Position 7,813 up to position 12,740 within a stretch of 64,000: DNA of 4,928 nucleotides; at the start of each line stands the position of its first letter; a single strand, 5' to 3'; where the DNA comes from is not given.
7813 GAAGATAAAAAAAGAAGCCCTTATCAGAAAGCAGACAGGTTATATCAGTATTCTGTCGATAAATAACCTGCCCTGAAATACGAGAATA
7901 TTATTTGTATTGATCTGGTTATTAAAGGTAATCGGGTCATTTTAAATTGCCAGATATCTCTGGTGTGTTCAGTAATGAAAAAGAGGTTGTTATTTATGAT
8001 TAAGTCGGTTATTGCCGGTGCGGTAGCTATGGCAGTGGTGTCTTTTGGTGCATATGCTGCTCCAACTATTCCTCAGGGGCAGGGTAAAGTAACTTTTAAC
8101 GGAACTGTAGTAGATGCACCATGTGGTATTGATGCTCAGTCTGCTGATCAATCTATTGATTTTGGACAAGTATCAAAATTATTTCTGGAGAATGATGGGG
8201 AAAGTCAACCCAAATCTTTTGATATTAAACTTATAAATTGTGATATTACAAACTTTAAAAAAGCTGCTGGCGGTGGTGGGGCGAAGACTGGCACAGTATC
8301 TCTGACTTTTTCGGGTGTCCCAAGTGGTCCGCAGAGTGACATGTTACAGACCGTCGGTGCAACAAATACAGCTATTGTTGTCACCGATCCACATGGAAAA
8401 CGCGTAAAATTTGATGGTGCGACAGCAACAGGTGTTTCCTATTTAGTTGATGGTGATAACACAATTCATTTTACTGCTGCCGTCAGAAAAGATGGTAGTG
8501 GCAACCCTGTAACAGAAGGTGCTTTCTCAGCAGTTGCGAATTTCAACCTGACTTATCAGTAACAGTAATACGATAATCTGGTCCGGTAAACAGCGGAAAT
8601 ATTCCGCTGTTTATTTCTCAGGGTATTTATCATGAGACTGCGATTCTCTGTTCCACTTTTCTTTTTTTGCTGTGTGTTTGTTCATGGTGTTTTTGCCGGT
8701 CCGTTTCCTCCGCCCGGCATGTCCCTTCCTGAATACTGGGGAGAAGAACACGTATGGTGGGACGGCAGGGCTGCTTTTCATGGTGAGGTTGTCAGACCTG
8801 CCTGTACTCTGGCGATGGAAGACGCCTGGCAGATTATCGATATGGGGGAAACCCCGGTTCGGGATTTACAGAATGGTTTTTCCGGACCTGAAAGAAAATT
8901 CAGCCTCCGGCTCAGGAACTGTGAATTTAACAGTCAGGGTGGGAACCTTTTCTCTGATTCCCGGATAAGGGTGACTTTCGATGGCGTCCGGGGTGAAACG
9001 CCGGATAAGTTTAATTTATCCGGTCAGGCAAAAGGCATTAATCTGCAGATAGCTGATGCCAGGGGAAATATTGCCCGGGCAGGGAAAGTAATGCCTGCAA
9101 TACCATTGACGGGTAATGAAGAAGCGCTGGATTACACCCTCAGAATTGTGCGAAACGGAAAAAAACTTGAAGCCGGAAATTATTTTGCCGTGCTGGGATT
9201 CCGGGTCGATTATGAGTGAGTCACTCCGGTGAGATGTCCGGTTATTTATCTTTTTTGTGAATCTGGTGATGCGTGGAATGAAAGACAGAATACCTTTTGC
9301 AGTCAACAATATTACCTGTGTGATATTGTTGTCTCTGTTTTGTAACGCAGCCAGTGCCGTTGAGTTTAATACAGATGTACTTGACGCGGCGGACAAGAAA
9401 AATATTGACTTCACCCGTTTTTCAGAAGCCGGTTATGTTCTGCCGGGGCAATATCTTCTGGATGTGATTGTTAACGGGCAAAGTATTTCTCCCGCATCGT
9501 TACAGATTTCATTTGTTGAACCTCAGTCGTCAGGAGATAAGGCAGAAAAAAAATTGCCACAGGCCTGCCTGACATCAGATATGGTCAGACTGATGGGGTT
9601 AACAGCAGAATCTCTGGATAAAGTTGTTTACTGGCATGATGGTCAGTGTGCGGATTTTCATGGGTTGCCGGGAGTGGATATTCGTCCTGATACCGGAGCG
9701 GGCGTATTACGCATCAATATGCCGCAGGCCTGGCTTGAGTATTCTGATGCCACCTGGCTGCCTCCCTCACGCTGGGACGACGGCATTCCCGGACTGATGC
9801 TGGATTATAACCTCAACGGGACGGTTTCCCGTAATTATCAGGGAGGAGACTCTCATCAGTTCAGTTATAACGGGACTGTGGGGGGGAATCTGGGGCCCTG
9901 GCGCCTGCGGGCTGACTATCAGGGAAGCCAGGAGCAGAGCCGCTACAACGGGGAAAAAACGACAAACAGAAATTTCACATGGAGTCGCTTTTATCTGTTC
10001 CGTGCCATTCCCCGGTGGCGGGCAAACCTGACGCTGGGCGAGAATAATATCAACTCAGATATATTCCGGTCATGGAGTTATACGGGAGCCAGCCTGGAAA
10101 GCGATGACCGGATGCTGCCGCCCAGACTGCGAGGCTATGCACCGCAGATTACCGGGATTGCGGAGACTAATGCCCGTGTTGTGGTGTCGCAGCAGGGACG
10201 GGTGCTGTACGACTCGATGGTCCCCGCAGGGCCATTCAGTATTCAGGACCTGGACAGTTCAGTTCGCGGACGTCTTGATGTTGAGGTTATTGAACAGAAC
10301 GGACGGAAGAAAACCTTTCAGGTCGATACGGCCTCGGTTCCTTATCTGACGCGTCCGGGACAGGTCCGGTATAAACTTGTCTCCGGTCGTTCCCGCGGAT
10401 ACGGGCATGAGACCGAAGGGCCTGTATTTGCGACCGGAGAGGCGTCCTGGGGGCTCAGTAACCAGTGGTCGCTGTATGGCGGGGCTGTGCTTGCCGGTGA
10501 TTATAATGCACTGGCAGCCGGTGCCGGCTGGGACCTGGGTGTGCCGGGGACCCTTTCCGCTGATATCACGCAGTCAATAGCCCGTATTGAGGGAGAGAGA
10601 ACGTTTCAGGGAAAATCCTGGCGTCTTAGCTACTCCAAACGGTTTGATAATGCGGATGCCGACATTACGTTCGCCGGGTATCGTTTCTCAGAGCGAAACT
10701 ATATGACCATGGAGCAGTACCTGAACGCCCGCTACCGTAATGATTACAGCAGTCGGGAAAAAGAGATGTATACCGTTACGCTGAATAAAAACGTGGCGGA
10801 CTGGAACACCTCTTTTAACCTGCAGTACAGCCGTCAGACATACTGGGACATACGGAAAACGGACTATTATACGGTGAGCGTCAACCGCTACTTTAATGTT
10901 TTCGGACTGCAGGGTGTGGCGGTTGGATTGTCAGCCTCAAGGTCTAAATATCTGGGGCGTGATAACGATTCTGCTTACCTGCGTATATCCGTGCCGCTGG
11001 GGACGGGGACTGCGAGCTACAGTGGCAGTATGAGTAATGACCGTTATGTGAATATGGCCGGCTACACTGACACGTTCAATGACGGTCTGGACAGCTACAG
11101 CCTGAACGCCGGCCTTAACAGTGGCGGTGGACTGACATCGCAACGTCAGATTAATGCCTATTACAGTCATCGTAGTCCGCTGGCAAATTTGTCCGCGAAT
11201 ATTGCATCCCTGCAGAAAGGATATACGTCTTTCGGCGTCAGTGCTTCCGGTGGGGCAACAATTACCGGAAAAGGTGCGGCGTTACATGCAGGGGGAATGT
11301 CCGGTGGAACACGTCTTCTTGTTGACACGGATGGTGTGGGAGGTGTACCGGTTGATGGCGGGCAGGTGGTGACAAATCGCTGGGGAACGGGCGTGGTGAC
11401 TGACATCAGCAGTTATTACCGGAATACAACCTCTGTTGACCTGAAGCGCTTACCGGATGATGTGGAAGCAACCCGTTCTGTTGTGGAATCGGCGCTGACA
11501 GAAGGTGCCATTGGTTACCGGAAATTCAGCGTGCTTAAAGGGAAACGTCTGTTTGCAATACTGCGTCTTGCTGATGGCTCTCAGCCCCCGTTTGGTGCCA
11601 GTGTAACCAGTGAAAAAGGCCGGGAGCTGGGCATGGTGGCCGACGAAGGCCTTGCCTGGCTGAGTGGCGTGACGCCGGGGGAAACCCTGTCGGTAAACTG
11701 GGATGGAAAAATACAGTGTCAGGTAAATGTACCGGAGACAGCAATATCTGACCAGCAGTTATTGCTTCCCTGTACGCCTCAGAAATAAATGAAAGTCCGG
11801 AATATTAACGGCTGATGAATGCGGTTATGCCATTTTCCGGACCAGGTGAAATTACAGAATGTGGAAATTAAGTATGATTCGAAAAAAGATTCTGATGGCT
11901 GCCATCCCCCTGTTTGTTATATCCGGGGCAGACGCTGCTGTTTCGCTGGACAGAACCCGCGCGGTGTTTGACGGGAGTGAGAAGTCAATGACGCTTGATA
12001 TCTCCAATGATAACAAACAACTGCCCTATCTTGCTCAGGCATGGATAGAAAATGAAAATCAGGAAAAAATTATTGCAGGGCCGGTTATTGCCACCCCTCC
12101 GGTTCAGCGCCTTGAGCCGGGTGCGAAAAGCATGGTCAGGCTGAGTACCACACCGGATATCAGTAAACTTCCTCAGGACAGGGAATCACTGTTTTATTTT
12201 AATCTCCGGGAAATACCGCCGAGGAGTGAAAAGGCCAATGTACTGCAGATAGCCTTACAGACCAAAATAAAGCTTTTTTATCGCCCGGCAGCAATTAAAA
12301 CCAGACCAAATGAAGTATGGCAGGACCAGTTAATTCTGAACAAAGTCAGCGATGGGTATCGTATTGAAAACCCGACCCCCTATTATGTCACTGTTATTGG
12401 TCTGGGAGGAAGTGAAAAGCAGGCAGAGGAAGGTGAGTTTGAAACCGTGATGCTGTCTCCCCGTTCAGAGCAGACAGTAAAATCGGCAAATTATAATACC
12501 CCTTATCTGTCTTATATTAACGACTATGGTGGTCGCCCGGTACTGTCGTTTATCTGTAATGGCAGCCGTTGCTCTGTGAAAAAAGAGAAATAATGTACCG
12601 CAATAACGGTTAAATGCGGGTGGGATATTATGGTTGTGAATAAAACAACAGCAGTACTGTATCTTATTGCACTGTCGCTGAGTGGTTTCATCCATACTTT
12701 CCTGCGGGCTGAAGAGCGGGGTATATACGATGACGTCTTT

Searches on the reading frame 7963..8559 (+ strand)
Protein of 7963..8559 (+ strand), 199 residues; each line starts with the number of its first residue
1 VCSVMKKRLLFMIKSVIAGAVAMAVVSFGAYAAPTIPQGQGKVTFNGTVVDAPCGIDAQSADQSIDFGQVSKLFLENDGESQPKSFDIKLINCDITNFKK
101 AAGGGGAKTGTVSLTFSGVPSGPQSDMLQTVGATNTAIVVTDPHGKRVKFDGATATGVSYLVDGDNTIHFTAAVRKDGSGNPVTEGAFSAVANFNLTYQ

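Call 35: search_protein_families(library=ncbifam, proteins=[window:7963-8559:+], max_evalue=1e-10)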
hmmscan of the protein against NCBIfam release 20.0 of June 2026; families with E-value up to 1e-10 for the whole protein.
window:7963-8559:+ (199 aa): 5 families
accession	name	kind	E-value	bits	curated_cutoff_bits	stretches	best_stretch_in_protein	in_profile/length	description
NF011756.0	PRK15209.1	equivalog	3.2e-17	62.6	221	1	14-199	2-174/174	long polar fimbrial major subunit LpfA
NF052361.1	FimI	equivalog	2.2e-15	56.8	300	1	16-199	7-179/179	type 1 fimbrial minor subunit FimI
NF011741.1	PRK15194.1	equivalog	2.6e-15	56.9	140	1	12-198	5-184/185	type 1 fimbrial major subunit FimA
NF007276.0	PRK09733.1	equivalog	6.2e-14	52.2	189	1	5-198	4-182/183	fimbrial-like protein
NF011811.0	PRK15283.1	equivalog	3.1e-12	46.8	267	1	13-198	5-185/186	fimbrial major subunit StfA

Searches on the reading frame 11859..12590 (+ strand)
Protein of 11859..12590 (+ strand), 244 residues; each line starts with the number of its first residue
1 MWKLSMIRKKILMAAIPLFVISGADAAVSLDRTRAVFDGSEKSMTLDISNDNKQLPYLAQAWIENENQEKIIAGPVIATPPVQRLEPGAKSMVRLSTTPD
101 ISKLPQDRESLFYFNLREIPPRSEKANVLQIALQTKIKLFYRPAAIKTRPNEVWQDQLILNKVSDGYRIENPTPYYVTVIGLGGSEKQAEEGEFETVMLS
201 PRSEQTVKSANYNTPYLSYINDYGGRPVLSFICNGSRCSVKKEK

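Call 35: search_protein_families(library=ncbifam, proteins=[window:11859-12590:+], max_evalue=1e-10)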
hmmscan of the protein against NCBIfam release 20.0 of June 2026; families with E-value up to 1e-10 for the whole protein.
window:11859-12590:+ (244 aa): 20 families
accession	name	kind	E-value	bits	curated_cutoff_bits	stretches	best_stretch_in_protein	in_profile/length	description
NF011813.0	PRK15285.1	equivalog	5.2e-61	206.5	447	1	9-243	5-245/250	fimbrial chaperone StfD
NF011805.0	PRK15274.1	equivalog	1.2e-59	201.9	417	1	3-244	3-247/257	putative periplasmic fimbrial chaperone protein SteC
NF011790.0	PRK15254.1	equivalog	1.3e-49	168.7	370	1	10-242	8-242/247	fimbrial chaperone protein StdC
NF011758.0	PRK15211.1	equivalog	5.4e-37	127.2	248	1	9-226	6-224/230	fimbrial chaperone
NF007398.0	PRK09926.1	equivalog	7.9e-34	117.3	285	1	20-226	19-239/246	fimbrial chaperone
NF011755.1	PRK15208.1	exception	4.6e-32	111.2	360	1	25-190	17-180/225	long polar fimbrial biogenesis chaperone LpfB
NF011823.0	PRK15295.1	equivalog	6.7e-32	110.6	309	1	18-224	12-217/227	fimbrial assembly chaperone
NF011818.0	PRK15290.1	equivalog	2.5e-31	108.9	317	1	4-184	13-195/243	fimbrial chaperone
NF011742.0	PRK15195.1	equivalog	9.1e-30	103.6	327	1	11-224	8-219/230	type 1 fimbria chaperone FimC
NF011827.0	PRK15299.1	equivalog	4.1e-28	98.3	375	1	25-225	21-218/227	fimbrial chaperone protein StiB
NF011782.0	PRK15246.1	equivalog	9.5e-25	87.2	277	1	8-215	10-217/252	fimbrial assembly chaperone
NF011764.0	PRK15218.1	equivalog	1.7e-24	86.5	372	1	22-224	14-215/226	fimbrial assembly chaperone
NF011785.1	PRK15249.1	exception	5.2e-22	78.5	550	1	23-207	25-217/253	fimbrial biogenesis chaperone StbB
NF011789.1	PRK15253.1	exception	3e-21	75.9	500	1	10-210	2-201/227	fimbrial biogenesis chaperone StcB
NF011739.0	PRK15192.1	equivalog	5.6e-21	74.9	296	1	17-224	13-220/234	pili/flagellar-assembly chaperone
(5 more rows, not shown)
